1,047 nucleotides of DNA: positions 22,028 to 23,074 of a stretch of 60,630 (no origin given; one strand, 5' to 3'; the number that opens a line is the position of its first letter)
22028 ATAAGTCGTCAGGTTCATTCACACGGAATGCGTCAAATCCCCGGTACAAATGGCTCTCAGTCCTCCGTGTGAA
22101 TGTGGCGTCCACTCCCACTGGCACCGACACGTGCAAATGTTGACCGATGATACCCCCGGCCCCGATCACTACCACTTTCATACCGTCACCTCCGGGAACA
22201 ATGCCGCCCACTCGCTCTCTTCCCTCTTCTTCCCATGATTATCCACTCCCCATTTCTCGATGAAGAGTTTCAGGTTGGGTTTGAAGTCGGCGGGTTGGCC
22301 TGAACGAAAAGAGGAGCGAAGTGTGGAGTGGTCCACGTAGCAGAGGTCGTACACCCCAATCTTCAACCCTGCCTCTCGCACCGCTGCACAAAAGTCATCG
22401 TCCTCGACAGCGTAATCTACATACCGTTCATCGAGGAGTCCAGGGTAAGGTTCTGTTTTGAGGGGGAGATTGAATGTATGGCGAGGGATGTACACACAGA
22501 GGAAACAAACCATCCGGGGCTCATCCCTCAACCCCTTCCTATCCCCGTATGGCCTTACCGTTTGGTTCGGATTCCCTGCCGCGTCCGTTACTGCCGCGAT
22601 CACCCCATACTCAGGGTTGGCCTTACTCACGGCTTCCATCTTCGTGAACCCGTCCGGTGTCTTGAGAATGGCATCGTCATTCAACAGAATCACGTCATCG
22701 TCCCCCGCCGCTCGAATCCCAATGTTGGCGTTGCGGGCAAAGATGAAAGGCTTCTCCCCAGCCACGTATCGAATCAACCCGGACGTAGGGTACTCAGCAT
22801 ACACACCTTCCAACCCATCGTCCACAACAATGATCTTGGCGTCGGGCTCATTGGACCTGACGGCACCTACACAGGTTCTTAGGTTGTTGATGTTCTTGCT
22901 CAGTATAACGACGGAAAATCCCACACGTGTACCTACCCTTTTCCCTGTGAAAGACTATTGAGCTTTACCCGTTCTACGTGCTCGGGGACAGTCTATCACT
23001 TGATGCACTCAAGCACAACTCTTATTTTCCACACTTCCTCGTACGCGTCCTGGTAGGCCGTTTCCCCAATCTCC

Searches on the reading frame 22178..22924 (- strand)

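Call 7: search_protein_families(library=pfam, max_evalue=0.01, proteins=[window:22178-22924:-])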
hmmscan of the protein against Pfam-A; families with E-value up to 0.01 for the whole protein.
window:22178-22924:- (248 aa): 1 family
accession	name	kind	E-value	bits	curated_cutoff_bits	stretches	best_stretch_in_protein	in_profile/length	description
PF00535.33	Glycos_transf_2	-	6.8e-08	33.1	23.3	1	4-127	1-130/168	Glycosyl transferase family 2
